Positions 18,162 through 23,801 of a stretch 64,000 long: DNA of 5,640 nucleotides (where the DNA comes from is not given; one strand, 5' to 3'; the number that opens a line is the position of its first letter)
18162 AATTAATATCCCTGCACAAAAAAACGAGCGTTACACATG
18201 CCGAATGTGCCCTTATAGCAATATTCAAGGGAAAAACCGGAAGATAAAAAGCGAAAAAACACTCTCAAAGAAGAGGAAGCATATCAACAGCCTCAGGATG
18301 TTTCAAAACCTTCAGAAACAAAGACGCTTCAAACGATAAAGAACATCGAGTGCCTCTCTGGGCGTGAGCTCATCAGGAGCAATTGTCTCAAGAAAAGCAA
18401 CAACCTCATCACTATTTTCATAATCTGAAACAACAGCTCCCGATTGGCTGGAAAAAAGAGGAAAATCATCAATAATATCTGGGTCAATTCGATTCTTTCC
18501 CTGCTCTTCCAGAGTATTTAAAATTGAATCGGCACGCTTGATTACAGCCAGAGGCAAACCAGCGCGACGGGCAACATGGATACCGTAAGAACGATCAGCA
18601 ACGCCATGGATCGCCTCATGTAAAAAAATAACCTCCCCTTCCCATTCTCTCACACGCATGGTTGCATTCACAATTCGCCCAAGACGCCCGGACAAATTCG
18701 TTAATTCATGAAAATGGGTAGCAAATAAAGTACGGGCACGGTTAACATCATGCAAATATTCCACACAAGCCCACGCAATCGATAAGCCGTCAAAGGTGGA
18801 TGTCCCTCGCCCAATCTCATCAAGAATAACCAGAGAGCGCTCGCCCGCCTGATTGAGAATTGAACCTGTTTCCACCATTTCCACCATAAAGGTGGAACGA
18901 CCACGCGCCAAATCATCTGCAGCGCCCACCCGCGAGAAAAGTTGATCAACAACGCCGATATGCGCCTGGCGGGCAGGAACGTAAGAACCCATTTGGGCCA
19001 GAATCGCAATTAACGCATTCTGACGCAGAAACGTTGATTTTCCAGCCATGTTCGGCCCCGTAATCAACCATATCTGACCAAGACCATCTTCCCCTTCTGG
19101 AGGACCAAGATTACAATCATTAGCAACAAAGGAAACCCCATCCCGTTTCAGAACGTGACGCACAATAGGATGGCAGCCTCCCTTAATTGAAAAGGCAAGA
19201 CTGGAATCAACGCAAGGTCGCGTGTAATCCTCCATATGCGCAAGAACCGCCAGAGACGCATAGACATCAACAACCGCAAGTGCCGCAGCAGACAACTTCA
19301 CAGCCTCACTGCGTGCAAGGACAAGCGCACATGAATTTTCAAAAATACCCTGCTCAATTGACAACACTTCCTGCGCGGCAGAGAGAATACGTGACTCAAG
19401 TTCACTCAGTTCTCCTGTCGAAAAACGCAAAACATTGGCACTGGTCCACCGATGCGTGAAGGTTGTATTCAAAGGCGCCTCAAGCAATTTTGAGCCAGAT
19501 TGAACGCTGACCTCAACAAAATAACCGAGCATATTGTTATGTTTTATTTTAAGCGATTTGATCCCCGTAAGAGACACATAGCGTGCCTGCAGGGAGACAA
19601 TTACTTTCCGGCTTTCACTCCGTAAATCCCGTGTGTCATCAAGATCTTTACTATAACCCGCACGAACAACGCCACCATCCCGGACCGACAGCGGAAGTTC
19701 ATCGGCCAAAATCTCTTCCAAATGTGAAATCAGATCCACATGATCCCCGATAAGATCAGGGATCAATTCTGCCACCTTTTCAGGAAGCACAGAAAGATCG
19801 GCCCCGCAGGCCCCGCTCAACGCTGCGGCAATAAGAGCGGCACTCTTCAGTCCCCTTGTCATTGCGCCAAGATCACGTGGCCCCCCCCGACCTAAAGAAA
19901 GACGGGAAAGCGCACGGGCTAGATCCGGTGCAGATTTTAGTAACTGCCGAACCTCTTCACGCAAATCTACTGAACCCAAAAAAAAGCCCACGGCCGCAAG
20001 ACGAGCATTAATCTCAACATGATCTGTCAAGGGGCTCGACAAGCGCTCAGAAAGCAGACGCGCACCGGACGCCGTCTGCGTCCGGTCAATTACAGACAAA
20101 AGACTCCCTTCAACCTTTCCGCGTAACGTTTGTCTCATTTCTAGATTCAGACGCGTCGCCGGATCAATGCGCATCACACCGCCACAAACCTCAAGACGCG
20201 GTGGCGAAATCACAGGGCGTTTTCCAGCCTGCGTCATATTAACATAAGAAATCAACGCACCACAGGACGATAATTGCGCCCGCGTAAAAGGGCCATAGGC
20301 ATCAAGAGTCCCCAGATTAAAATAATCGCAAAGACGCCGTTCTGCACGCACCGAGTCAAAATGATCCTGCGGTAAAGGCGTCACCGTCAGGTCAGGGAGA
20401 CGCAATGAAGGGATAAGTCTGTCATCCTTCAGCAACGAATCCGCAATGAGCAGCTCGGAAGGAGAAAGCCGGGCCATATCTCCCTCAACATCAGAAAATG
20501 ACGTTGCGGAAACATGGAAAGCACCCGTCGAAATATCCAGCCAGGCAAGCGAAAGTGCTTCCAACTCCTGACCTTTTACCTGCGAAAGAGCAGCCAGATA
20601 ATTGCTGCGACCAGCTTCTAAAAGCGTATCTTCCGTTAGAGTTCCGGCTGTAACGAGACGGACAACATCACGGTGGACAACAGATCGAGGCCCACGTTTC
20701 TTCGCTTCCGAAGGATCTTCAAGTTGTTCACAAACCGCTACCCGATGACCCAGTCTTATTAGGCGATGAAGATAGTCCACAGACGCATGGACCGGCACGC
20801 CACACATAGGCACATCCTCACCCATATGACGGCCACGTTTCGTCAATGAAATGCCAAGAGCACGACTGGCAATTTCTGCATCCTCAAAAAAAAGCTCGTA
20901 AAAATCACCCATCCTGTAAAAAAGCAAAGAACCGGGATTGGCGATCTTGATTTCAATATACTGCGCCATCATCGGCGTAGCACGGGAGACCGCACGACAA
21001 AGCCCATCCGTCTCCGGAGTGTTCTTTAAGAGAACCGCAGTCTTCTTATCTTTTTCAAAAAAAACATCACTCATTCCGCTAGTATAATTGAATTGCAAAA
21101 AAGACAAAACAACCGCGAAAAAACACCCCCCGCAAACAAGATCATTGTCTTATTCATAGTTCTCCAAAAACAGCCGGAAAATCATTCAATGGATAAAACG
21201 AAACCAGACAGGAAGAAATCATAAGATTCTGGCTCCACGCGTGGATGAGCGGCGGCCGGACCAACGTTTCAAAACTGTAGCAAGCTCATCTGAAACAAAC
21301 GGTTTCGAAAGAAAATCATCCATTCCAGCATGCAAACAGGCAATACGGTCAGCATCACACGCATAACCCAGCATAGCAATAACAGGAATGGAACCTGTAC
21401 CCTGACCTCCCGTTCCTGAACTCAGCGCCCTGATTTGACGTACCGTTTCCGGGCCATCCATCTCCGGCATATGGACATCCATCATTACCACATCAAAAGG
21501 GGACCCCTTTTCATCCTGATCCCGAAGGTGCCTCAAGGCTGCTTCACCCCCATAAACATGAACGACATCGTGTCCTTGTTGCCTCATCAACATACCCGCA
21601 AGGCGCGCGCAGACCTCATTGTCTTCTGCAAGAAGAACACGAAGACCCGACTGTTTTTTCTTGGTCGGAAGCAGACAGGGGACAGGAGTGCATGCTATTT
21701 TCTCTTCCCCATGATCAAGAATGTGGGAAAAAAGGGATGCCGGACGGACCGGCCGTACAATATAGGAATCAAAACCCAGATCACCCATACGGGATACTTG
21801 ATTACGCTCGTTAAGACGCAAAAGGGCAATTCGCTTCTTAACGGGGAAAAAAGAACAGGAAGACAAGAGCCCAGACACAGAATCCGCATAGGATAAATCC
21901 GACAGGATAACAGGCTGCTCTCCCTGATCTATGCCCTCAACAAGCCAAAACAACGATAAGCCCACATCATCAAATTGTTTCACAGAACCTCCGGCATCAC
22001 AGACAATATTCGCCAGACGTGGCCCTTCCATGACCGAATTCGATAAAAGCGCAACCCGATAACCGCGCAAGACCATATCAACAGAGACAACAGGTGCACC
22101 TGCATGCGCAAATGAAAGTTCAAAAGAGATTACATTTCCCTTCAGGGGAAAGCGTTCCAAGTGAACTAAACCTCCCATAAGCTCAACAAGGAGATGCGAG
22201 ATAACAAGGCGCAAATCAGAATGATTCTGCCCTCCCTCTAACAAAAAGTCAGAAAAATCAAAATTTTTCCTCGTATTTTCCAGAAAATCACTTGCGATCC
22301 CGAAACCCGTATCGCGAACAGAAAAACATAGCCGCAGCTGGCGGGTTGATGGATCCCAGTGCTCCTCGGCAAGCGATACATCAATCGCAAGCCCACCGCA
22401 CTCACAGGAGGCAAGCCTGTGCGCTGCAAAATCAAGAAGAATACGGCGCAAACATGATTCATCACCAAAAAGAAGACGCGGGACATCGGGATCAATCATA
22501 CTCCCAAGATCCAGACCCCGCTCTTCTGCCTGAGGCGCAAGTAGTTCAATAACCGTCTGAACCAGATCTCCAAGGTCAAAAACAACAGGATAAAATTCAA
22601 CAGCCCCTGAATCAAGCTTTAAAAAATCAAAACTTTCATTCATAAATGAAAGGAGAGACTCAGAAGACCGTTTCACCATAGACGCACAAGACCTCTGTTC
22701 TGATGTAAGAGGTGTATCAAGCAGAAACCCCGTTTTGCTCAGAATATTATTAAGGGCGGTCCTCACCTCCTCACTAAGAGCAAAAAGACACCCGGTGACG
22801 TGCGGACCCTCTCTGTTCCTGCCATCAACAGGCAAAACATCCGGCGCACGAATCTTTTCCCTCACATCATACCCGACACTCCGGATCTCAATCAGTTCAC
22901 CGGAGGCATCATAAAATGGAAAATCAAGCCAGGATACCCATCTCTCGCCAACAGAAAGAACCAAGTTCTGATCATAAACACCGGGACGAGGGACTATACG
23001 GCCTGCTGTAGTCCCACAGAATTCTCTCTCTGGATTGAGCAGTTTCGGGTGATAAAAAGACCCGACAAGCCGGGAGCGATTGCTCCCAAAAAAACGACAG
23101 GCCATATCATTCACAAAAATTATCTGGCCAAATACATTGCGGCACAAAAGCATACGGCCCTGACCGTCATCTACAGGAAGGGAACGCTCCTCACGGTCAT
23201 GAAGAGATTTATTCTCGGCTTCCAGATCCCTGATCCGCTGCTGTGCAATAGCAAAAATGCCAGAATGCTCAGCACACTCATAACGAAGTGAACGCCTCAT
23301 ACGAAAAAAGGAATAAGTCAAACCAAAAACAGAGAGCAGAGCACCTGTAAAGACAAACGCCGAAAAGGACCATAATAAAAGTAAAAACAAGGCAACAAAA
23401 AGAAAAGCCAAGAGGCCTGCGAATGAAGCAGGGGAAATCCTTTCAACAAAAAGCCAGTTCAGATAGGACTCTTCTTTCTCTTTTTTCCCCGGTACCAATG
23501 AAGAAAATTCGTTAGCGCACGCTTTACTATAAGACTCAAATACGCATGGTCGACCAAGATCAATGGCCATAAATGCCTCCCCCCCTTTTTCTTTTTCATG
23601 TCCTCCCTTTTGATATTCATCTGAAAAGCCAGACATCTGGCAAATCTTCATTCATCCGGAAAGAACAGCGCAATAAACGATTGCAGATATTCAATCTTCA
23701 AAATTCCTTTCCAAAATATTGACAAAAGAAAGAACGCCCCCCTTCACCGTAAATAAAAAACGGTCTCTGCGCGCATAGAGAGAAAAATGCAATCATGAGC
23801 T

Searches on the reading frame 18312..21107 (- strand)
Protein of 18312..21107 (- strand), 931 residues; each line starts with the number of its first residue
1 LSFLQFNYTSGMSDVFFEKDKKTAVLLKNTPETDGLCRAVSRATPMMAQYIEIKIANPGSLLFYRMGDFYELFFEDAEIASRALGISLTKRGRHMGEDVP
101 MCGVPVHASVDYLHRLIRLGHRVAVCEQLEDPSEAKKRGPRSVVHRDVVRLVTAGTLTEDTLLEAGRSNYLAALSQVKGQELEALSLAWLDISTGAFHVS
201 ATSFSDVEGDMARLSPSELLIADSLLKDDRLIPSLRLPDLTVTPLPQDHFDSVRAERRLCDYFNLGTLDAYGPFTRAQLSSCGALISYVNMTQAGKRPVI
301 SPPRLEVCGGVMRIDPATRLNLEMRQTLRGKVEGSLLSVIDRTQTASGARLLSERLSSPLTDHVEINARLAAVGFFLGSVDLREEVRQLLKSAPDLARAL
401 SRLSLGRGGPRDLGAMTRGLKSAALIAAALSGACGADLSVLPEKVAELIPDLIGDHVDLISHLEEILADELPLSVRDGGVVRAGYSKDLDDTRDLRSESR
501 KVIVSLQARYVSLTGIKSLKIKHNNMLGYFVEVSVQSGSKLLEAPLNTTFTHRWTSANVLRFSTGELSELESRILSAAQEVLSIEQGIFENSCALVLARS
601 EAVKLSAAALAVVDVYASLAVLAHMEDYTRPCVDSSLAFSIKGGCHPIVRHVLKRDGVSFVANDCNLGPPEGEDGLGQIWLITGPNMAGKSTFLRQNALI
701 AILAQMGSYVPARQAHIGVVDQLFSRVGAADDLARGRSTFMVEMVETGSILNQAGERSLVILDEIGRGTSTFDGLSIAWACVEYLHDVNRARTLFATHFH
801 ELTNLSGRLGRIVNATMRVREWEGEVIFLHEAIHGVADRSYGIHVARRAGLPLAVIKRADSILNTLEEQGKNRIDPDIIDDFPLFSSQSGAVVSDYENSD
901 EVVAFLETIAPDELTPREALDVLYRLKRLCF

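Call 46: search_protein_families(library=pfam, proteins=[window:18312-21107:-], max_evalue=0.00001)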
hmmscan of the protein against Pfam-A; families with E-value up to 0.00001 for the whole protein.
window:18312-21107:- (931 aa): 5 families
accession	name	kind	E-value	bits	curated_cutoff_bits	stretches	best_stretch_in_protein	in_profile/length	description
PF00488.27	MutS_V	-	4.7e-83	278.2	30.2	1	680-867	1-188/188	MutS domain V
PF05192.23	MutS_III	-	4.8e-41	141.7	34.1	1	317-620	1-194/194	MutS domain III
PF01624.25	MutS_I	-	5e-39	133.5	20.6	1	44-160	1-112/113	MutS domain I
PF05188.22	MutS_II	-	6.6e-22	78.8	25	1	169-295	1-127/133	MutS domain II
PF05190.23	MutS_IV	-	2.4e-16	60.2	22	1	484-579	1-91/92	MutS family domain IV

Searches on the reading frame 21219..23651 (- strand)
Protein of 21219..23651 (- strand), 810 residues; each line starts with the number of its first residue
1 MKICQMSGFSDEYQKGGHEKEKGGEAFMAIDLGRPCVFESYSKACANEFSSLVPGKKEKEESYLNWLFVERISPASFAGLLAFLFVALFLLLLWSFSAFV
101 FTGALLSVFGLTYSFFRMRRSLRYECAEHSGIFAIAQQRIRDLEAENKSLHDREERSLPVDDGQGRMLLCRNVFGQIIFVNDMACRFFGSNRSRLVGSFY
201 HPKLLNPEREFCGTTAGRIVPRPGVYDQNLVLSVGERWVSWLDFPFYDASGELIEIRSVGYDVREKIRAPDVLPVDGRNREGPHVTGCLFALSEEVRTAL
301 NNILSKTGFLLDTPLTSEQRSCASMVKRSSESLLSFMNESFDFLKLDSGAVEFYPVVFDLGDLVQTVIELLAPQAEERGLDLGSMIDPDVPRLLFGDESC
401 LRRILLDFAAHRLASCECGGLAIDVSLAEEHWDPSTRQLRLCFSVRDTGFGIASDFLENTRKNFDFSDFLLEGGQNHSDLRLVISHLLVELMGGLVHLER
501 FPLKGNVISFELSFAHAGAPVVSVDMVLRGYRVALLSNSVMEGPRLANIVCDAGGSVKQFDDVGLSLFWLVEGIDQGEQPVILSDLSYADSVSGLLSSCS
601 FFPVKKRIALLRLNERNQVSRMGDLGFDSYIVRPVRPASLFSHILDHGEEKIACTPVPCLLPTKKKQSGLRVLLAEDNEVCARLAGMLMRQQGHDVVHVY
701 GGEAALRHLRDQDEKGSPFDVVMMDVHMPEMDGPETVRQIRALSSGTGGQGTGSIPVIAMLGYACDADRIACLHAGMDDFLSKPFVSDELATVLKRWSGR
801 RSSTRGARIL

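Call 46: search_protein_families(library=pfam, proteins=[window:21219-23651:-], max_evalue=0.00001)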
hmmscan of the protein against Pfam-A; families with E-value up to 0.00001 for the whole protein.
window:21219-23651:- (810 aa): 1 family
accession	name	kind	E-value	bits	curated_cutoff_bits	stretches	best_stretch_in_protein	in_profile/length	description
PF00072.30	Response_reg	-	4.7e-20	72.3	30.2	1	672-794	1-110/111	Response regulator receiver domain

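Call 56: search_protein_families(library=pfam, proteins=[window:21219-23651:-], max_evalue=0.1)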
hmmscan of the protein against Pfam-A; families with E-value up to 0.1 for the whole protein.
window:21219-23651:- (810 aa): 6 families
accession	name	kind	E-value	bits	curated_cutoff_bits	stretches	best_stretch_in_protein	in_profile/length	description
PF00072.30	Response_reg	-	4.7e-20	72.3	30.2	1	672-794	1-110/111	Response regulator receiver domain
PF00512.31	HisKA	-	0.00012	22.5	26.9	1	292-349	9-66/66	His Kinase A (phospho-acceptor) domain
PF02518.31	HATPase_c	-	0.00022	22.1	26.4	1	398-514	3-109/111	Histidine kinase-, DNA gyrase B-, and HSP90-like ATPase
PF13426.13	PAS_9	-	0.012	16.3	27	1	169-197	5-33/103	PAS domain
PF10829.13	DUF2554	-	0.054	14.4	25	0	680-714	12-47/76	Protein of unknown function (DUF2554)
PF13188.13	PAS_8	-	0.07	13.5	21.8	0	176-197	22-44/65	PAS domain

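Call 57: search_protein_families(library=ncbifam, proteins=[window:21219-23651:-], max_evalue=0.001)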
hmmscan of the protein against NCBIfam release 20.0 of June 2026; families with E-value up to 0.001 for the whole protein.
window:21219-23651:- (810 aa): 88 families (the best 25 are shown)
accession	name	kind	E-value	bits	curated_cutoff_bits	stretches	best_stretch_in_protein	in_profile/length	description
NF008318.0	PRK11107.1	equivalog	7.3e-53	179.9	890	1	290-804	298-791/920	two-component sensor histidine kinase BarA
TIGR02956.1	TMAO_torS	equivalog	2.8e-49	168.1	676.5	2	289-518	468-686/967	TMAO reductase system sensor histidine kinase/response regulator TorS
NF011874.0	PRK15347.1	equivalog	7.2e-41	140.1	852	2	289-520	402-620/921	two component system sensor kinase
NF008302.0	PRK11091.1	equivalog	2.7e-36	125.1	838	2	226-513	228-504/779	aerobic respiration two-component sensor histidine kinase ArcB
NF045901.1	HisKinLetSLeg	equivalog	2e-33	115.4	1650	2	291-515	299-519/906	two-component system sensor histidine kinase LetS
NF041947.1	LuxQ_Vibrio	equivalog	1e-28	99.7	1200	2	291-513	478-695/843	quorum-sensing autoinducer 2 sensor kinase/phosphatase LuxQ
NF008099.0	PRK10841.1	equivalog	1.5e-25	89.1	920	2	662-805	817-947/949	two-component system sensor histidine kinase RcsC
NF038297.2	hybrid_HK_HrmK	equivalog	2.4e-25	89.3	725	2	664-796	485-606/607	hybrid histidine kinase/response regulator HrmK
NF008543.0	PRK11466.1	equivalog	5.2e-25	87.5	982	2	289-541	448-692/914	TMAO reductase system sensor histidine kinase/response regulator TorS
TIGR02154.1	PhoB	equivalog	2.9e-14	52.9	296.2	1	670-798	3-120/226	phosphate regulon transcriptional regulator PhoB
NF041880.1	EPS_EpsF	equivalog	7.5e-14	51.1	900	2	690-790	16-106/492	response regulator EpsF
NF007135.0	PRK09581.1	equivalog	1.5e-13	50.4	474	1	671-790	4-112/457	PleD family two-component system response regulator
NF045944.1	ResRegRpaBCyano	equivalog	1.7e-13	50.5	330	1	674-797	2-115/229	response regulator transcription factor RpaB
NF041733.1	resp_reg_CseB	equivalog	4.7e-13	49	350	1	671-795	2-112/228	two-component system response regulator CseB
NF033120.0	vanR_FM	exception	4.9e-13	49.3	460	1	670-791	4-111/231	vancomycin resistance response regulator transcription factor, VanR-F/VanR-M family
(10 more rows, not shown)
